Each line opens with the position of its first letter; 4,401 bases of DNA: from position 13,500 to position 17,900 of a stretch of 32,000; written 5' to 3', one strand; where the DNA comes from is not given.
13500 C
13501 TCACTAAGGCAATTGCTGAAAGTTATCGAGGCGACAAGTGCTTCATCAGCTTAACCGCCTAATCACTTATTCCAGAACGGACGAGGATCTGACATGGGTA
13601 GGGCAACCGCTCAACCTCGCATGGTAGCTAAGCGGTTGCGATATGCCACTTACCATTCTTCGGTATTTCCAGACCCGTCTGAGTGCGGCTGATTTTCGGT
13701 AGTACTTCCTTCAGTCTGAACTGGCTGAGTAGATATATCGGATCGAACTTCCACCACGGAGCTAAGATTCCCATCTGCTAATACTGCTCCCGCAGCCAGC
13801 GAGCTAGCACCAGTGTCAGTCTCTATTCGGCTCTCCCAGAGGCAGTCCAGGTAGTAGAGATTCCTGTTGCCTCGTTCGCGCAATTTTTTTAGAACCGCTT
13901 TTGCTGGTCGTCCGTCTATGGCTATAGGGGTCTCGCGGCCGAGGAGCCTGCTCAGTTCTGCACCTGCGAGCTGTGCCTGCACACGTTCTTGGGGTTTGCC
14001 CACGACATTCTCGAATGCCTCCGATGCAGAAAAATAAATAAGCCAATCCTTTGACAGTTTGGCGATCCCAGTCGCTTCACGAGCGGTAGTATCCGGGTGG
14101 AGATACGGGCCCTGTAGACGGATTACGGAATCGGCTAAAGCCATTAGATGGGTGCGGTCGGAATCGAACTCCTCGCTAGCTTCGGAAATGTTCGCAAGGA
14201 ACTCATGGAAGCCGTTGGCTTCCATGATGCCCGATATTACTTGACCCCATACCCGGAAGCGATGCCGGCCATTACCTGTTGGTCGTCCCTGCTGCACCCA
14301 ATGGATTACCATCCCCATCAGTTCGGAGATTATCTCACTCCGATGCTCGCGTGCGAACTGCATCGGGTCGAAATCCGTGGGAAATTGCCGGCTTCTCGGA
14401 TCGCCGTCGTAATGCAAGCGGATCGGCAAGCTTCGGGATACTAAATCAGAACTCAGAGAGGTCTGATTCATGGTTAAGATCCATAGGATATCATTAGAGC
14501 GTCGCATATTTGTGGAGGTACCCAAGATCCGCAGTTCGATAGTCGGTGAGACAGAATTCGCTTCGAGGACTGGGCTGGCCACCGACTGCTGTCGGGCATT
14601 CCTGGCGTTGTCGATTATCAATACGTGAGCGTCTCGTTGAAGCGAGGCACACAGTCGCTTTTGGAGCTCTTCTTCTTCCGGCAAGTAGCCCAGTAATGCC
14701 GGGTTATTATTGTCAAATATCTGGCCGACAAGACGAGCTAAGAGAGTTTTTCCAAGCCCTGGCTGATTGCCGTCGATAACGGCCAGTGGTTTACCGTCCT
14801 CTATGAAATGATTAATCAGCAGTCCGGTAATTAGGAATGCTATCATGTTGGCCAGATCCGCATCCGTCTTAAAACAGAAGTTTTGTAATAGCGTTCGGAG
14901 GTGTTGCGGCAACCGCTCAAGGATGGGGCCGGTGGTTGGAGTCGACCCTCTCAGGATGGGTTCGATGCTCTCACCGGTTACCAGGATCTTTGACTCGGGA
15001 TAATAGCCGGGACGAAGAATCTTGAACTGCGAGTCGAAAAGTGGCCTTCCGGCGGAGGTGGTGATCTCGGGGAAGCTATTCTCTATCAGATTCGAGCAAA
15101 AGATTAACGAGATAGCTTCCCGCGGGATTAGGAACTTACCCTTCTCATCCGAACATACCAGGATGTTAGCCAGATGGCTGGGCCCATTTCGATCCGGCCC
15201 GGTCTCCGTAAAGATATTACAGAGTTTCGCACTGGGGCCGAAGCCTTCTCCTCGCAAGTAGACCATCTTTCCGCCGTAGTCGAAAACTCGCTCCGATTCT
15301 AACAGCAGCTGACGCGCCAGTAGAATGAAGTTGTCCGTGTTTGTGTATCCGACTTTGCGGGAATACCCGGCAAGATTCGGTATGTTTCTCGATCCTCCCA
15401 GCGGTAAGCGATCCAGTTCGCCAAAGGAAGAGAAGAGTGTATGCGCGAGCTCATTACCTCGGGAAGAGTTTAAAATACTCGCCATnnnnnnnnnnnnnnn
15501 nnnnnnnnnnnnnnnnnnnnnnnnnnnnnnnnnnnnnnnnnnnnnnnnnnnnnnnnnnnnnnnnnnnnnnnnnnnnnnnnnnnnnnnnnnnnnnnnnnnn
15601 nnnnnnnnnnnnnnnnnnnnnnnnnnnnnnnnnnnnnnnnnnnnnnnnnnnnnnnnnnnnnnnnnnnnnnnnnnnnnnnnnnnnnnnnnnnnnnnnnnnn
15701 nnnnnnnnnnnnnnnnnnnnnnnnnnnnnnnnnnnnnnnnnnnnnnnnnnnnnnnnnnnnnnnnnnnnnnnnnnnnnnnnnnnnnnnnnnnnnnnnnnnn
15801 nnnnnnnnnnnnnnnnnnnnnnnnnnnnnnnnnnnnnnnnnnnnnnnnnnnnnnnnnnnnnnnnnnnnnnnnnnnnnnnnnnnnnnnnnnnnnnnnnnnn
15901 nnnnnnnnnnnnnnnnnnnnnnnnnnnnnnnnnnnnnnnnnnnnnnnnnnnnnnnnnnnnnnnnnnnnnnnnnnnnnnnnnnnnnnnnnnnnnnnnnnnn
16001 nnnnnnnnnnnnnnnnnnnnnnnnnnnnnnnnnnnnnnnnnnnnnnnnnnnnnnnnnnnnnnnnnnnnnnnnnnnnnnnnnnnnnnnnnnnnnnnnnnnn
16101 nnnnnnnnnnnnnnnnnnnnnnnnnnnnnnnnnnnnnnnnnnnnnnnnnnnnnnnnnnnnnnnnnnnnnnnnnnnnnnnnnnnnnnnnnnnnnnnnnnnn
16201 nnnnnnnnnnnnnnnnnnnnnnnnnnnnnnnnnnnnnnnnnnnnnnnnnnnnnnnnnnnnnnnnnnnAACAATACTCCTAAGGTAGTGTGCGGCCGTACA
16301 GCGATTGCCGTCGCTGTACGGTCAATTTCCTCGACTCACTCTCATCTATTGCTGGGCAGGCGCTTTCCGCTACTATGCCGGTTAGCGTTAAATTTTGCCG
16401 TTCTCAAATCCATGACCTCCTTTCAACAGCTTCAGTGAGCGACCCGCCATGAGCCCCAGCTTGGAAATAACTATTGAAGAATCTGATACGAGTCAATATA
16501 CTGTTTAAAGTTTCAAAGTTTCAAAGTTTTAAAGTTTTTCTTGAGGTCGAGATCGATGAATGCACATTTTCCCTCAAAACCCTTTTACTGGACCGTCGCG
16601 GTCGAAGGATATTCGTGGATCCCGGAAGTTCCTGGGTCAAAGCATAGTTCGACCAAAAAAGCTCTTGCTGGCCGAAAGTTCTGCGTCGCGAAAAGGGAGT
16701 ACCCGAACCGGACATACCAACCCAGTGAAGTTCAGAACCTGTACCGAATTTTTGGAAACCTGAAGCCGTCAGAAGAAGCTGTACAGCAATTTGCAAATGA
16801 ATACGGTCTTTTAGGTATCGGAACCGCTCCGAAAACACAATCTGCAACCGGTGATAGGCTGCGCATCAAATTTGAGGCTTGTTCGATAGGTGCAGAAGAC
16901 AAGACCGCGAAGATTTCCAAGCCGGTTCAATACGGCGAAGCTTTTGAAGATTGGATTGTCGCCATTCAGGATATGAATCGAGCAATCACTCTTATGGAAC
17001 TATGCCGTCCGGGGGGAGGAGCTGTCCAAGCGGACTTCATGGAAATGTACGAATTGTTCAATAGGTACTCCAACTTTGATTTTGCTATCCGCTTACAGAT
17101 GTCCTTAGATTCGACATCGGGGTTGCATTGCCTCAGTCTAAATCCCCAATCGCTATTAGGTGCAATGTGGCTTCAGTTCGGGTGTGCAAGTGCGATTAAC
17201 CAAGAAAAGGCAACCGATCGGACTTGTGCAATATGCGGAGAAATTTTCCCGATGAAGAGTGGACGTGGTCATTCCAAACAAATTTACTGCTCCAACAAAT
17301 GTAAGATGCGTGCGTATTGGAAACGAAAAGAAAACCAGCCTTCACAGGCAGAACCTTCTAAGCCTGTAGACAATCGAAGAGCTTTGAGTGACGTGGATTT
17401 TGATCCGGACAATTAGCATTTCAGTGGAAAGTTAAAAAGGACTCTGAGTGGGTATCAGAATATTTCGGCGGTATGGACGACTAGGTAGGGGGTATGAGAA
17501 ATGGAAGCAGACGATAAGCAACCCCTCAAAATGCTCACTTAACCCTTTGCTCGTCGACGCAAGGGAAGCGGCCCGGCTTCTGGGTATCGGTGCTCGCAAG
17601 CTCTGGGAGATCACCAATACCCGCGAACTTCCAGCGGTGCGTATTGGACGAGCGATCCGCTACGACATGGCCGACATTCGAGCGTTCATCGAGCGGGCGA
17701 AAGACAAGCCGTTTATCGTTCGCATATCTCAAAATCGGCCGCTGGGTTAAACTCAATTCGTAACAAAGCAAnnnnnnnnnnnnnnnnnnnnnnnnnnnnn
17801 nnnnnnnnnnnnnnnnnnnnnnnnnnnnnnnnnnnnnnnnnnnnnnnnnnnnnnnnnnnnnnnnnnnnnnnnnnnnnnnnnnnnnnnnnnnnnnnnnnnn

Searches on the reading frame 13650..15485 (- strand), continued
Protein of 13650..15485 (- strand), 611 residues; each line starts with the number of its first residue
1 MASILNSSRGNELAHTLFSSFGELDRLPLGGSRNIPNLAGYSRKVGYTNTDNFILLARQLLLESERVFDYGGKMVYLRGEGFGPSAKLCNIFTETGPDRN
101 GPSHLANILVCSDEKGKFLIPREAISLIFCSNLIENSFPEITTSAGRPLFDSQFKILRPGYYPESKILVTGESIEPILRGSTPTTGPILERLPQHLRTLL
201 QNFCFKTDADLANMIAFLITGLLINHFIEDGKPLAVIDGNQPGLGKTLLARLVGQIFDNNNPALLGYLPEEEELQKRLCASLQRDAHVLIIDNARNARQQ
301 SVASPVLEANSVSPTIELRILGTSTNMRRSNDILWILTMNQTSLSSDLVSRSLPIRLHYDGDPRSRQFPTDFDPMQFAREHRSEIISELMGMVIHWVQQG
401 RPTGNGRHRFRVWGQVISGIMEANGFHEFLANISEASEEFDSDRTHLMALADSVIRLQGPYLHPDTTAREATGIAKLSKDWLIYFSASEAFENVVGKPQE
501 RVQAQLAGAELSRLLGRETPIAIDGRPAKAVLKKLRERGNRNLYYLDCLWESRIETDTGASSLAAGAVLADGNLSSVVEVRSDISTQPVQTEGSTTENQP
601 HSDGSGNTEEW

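Call 96: fold_search(model_id=the predicted structure, library=pdb)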
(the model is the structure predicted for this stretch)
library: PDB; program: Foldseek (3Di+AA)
matches with E <= 10: 805; with E <= 0.001: 99
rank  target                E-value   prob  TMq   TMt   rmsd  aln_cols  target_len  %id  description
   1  8wh0_B                2.4e-07  1.00  0.33  0.43   8.9       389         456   12  MPOX E5 hexamer ssDNA and AMP-PNP bound conformation (released 2024-10-09)
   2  8hwg_C                5.2e-07  1.00  0.33  0.50   8.6       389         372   12  D5 ATPrS-ADP-ssDNA form (released 2024-01-10)
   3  8xj8_C                5.2e-07  1.00  0.31  0.46  10.1       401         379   12  The Cryo-EM structure of MPXV E5 C-terminal in complex with DNA (released 2024-05-01)
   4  8hwh_C                6.5e-07  1.00  0.32  0.49   8.7       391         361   11  Cryo-EM Structure of D5 Apo-ssDNA form (released 2024-01-10)
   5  8wh3_A                6.5e-07  1.00  0.32  0.40  14.6       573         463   10  MPOX E5 hexamer apo form (released 2024-09-25)
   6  6k9e_C                7.3e-07  1.00  0.35  0.49   9.4       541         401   12  The A form apo structure of NrS-1 C terminal region-CTR(305-718) (released 2020-06-17)
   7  8wh6_D                8.1e-07  1.00  0.32  0.35   9.0       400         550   11  MPOX E5 hexamer ADP and ssDNA bound and clear primase domain conformation (released 2024-09-25)
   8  8hwh_B                1.1e-06  1.00  0.32  0.50   8.5       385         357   12  Cryo-EM Structure of D5 Apo-ssDNA form (released 2024-01-10)
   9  8xj7_A                1.3e-06  1.00  0.32  0.48   9.1       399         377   12  The Cryo-EM structure of MPXV E5 in complex with DNA (released 2024-05-01)
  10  8iqi_C                1.3e-06  1.00  0.39  0.29  12.7       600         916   12  Structure of Full-Length AsfvPrimPol in Complex-Form (released 2023-07-26)
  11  8xj7_D                1.4e-06  1.00  0.31  0.40   9.6       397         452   11  The Cryo-EM structure of MPXV E5 in complex with DNA (released 2024-05-01)
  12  8wh0_A                1.9e-06  1.00  0.34  0.42  12.6       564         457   11  MPOX E5 hexamer ssDNA and AMP-PNP bound conformation (released 2024-10-09)
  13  8xj7_C                2.1e-06  1.00  0.32  0.41   9.1       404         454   10  The Cryo-EM structure of MPXV E5 in complex with DNA (released 2024-05-01)
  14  8wvz_A                2.4e-06  1.00  0.29  0.27  14.9       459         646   11  Structure of ADP-Form AsfvPrimPol Hexamer (released 2024-10-30)
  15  8ww7_B                2.4e-06  1.00  0.26  0.20  16.3       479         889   12  Structure of AMPPNP-Form AsfvPrimPol Dodecamer (released 2025-04-30)
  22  5dgk_B                4.1e-06  1.00  0.33  0.38  11.9       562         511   11  SCCmec type IV Cch - active helicase (released 2016-08-24)
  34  5dgk_A                9.0e-06  1.00  0.35  0.40  11.4       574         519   11  SCCmec type IV Cch - active helicase (released 2016-08-24)
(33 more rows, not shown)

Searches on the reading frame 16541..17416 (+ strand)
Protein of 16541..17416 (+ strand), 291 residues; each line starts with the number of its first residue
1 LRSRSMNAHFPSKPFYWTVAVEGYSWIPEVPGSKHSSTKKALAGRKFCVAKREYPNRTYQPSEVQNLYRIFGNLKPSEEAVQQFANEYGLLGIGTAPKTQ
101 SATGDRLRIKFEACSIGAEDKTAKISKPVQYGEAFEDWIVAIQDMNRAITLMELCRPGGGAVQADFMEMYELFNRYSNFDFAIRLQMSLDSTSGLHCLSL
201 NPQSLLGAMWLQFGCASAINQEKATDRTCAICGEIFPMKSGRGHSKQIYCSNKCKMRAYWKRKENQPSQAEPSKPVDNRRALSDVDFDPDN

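Call 10: search_protein_families(library=pfam, proteins=[window:16541-17416:+], max_evalue=0.01)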
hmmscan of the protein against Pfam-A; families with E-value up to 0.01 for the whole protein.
window:16541-17416:+ (291 aa): 0 families

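Call 11: search_protein_families(library=phrogs, proteins=[window:16541-17416:+], max_evalue=0.01)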
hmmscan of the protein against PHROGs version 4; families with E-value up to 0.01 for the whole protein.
window:16541-17416:+ (291 aa): 6 families
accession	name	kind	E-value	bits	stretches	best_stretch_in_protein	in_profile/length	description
phrog_1271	-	DNA, RNA and nucleotide metabolism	4.9e-07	30.5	1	222-273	208-256/361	HNH endonuclease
phrog_16925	-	unknown function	7.5e-07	30.4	1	228-275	7-51/151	-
phrog_3794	-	unknown function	3.5e-05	24.3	1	220-264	2-43/50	-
phrog_1333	-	unknown function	0.0052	17.9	1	218-267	92-137/166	-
phrog_15471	-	DNA, RNA and nucleotide metabolism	0.0074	17.1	0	222-268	98-139/183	HNH endonuclease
phrog_21892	-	unknown function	0.0078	17.7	0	228-269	5-45/92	-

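Call 12: search_protein_families(library=ncbifam, proteins=[window:16541-17416:+], max_evalue=0.01)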
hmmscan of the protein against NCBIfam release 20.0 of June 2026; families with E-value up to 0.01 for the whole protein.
window:16541-17416:+ (291 aa): 0 families

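Call 79: search_protein_families(library=padloc, proteins=[window:16541-17416:+], max_evalue=0.01)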
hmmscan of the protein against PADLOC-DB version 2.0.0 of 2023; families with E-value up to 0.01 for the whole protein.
window:16541-17416:+ (291 aa): 0 families

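Call 121: search_solved_structures(query=window:16541-17416:+, max_evalue=1)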
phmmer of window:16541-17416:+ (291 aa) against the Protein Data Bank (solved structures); distinct sequences matched with E-value up to 1: 0.

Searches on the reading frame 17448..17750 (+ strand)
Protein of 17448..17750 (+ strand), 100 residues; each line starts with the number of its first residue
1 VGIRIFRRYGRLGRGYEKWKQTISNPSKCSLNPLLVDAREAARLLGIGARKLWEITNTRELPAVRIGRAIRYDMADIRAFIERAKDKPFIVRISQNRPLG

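Call 10: search_protein_families(library=pfam, proteins=[window:17448-17750:+], max_evalue=0.01)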
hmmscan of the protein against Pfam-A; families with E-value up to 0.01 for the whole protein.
window:17448-17750:+ (100 aa): 1 family
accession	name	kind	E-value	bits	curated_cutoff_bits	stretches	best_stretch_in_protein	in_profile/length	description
PF12728.13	HTH_17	-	2.6e-11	44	27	1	37-84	3-50/51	Helix-turn-helix domain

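Call 11: search_protein_families(library=phrogs, proteins=[window:17448-17750:+], max_evalue=0.01)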
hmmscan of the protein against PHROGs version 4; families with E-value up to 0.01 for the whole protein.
window:17448-17750:+ (100 aa): 3 families
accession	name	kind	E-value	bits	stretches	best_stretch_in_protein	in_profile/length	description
phrog_66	-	integration and excision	3.4e-08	34.6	1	30-88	88-147/412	excisionase and transcriptional regulator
phrog_7338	-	unknown function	2.2e-05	25.6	1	37-87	32-83/87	-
phrog_668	-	DNA, RNA and nucleotide metabolism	0.00012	22.8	1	31-83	59-112/181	HTH DNA binding protein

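Call 12: search_protein_families(library=ncbifam, proteins=[window:17448-17750:+], max_evalue=0.01)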
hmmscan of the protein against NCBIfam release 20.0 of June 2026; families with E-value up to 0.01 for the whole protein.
window:17448-17750:+ (100 aa): 2 families
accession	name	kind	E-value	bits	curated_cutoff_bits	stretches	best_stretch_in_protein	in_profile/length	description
TIGR01764.1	excise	domain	1e-06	28.9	28.8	1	39-83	5-49/49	excisionase family DNA-binding protein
NF047737.1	antiphage_MADS1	equivalog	0.0049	17.1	80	1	37-80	5-48/49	methylation-associated defense system helix-turn-helix domain-containing protein MAD1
